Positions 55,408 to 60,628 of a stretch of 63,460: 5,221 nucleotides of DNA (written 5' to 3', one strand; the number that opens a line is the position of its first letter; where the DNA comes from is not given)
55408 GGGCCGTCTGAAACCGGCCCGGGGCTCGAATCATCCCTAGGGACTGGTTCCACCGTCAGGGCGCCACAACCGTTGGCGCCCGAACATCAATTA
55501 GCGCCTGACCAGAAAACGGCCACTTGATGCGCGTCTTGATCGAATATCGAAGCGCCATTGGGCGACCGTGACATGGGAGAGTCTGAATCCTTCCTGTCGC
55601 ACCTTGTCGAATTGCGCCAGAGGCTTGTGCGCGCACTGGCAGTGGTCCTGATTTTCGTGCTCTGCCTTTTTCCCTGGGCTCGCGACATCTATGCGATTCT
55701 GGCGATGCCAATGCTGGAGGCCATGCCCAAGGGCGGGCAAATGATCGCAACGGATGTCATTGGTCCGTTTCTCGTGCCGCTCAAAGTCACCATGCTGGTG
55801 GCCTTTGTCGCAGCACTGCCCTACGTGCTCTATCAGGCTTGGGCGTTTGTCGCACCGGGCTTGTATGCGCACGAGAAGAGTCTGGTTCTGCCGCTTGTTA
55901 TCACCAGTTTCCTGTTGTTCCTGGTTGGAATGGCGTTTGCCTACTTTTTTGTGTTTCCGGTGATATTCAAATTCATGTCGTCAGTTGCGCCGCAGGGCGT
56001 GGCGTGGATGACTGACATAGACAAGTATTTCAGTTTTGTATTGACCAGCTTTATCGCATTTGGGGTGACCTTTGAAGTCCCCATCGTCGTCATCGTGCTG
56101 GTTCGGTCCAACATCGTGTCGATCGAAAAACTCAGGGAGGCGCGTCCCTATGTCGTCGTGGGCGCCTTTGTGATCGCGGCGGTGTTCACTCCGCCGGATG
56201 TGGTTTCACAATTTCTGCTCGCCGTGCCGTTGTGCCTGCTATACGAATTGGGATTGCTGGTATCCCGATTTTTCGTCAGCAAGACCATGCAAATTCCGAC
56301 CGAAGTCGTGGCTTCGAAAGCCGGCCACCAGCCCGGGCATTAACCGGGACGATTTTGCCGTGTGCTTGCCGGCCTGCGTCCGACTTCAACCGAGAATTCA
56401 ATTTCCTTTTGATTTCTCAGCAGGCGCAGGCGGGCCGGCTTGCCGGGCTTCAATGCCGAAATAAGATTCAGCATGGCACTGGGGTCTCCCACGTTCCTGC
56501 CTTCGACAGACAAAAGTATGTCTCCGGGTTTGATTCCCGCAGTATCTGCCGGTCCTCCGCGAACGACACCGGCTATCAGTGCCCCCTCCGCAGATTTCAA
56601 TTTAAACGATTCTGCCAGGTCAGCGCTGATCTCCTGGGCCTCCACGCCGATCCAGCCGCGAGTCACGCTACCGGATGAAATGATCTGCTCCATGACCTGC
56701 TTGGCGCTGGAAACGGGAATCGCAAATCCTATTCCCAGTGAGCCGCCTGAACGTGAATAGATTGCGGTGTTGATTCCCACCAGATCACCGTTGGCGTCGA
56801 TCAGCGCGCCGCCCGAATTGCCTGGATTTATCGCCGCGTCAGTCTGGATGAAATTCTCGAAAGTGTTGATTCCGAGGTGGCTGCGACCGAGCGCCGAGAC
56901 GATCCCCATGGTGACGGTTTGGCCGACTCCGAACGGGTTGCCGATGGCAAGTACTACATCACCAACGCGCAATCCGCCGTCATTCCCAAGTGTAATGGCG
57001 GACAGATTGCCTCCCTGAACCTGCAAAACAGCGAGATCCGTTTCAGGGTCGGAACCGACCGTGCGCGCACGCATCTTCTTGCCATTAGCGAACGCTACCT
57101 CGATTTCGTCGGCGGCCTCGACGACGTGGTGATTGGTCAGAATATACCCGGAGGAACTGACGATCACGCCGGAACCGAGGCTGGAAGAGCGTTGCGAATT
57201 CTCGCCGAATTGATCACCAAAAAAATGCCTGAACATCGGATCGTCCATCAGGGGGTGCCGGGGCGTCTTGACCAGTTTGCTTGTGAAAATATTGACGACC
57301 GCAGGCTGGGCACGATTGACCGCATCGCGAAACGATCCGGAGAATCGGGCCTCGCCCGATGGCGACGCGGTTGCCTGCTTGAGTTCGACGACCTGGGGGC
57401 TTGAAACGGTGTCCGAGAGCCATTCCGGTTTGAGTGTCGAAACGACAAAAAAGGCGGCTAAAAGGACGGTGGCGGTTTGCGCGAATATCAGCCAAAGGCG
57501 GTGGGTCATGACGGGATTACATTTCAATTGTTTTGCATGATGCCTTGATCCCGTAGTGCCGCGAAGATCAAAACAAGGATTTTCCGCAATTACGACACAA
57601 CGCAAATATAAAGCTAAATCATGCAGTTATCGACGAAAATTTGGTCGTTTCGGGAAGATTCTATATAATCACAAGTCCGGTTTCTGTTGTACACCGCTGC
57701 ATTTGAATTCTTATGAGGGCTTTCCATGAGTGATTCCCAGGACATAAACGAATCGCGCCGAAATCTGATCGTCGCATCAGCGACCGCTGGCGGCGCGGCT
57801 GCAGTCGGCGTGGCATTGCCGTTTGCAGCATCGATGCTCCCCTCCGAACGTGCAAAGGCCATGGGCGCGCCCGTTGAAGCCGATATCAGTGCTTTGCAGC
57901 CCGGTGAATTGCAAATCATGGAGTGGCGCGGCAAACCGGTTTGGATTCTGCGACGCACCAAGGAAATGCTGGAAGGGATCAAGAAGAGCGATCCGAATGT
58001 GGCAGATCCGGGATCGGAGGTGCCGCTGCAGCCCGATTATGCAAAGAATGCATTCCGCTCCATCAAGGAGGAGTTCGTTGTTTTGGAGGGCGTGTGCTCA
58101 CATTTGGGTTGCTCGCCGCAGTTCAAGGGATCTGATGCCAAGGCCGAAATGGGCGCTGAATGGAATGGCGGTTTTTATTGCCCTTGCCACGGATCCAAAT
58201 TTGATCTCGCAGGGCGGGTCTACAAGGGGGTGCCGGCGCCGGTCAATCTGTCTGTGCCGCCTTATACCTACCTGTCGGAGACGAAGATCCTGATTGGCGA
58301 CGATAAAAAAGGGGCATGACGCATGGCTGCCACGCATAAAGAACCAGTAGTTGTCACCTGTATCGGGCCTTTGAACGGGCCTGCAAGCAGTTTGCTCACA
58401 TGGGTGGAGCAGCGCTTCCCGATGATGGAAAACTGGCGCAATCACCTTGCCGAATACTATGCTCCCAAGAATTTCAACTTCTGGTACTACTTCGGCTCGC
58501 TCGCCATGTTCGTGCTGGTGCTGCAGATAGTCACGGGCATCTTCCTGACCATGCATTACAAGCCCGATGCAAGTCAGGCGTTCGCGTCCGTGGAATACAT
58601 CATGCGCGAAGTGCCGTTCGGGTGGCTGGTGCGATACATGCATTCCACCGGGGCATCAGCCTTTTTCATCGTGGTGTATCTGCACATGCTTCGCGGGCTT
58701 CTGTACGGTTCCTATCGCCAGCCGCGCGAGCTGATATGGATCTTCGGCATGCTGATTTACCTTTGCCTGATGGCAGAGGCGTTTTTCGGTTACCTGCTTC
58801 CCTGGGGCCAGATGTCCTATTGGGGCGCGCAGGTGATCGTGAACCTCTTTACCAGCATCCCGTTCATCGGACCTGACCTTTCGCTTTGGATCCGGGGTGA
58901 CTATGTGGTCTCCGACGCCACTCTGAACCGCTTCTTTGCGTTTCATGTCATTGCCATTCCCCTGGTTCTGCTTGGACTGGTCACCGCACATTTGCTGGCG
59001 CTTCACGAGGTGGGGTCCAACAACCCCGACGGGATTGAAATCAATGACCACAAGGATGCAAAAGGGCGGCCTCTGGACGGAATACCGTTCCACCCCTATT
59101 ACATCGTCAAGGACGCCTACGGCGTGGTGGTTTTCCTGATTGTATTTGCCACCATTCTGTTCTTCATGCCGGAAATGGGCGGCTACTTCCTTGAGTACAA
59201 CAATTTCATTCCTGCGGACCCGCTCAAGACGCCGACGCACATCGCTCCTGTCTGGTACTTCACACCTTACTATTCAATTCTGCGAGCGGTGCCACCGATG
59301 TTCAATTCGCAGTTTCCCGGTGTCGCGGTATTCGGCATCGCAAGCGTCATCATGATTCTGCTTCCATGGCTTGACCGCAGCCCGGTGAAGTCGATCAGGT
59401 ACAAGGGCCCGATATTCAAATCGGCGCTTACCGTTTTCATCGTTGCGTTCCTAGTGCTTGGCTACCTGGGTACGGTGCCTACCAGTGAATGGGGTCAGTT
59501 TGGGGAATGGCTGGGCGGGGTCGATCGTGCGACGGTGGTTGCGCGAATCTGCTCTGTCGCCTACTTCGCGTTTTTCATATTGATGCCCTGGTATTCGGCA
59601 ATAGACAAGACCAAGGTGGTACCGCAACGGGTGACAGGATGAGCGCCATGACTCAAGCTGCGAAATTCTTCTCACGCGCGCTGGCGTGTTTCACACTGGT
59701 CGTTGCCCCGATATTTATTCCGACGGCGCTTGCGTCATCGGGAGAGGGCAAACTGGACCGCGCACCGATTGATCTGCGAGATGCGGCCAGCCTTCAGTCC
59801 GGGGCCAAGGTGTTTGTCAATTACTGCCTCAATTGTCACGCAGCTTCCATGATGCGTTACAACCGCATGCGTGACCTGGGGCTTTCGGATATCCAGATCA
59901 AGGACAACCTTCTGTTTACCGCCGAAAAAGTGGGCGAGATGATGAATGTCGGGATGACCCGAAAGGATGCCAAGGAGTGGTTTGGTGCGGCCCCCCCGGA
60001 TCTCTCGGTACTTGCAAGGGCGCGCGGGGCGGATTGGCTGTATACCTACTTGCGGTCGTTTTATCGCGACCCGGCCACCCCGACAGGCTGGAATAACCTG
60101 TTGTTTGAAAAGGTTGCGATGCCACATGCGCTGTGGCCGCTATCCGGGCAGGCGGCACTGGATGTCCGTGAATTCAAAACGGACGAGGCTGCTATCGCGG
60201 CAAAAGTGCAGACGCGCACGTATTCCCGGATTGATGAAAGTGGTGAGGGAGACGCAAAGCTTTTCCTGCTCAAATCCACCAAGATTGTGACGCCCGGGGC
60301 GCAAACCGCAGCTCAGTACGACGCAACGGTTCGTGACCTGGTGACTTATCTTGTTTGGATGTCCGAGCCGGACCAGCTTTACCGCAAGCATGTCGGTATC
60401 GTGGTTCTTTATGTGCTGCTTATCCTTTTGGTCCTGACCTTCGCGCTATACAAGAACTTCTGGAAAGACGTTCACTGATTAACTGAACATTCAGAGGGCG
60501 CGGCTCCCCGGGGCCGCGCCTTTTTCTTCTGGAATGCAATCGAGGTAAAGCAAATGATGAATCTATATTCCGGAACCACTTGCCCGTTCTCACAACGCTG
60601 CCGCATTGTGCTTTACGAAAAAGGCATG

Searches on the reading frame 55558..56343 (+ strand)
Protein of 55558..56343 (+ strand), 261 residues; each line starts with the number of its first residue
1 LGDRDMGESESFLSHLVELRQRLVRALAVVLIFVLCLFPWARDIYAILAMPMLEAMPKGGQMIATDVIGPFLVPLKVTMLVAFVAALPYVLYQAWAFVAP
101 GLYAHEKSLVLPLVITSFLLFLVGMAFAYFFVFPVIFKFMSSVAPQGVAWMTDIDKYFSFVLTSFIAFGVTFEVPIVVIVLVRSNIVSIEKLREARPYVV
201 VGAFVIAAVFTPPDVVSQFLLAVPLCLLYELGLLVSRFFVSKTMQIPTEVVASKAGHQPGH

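Call 90: search_protein_families(library=pfam, proteins=[window:55558-56343:+], max_evalue=0.00001)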
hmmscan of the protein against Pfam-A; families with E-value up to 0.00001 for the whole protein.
window:55558-56343:+ (261 aa): 1 family
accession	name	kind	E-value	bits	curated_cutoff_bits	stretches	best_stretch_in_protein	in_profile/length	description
PF00902.23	TatC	-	3.5e-69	233.2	25.1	1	14-224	1-208/208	Sec-independent protein translocase protein (TatC)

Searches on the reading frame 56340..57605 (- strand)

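Call 89: search_protein_families(library=pfam, proteins=[window:56340-57605:-], max_evalue=0.000001)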
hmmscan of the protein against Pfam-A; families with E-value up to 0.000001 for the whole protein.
window:56340-57605:- (421 aa): 5 families
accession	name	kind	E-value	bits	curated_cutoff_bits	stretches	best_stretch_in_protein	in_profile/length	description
PF13365.12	Trypsin_2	-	2.9e-35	122.5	27.6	1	144-278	1-144/144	Trypsin-like peptidase domain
PF00089.32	Trypsin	-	8.8e-20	71.9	20.6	1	141-303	24-218/220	Trypsin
PF13180.12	PDZ_2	-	5.1e-15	56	27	1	319-408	3-80/80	PDZ domain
PF17820.7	PDZ_6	-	5.1e-13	49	27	1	344-397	2-54/54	PDZ domain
PF00595.29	PDZ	-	4.5e-10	40.2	23.2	1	312-373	6-58/81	PDZ domain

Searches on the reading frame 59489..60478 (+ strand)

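Call 90: search_protein_families(library=pfam, proteins=[window:59489-60478:+], max_evalue=0.00001)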
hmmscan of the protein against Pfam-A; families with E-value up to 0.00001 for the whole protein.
window:59489-60478:+ (329 aa): 1 family
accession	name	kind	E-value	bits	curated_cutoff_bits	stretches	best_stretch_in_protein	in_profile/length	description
PF02167.20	Cytochrom_C1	-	8.3e-21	75.1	22.8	2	97-215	10-153/219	Cytochrome C1 family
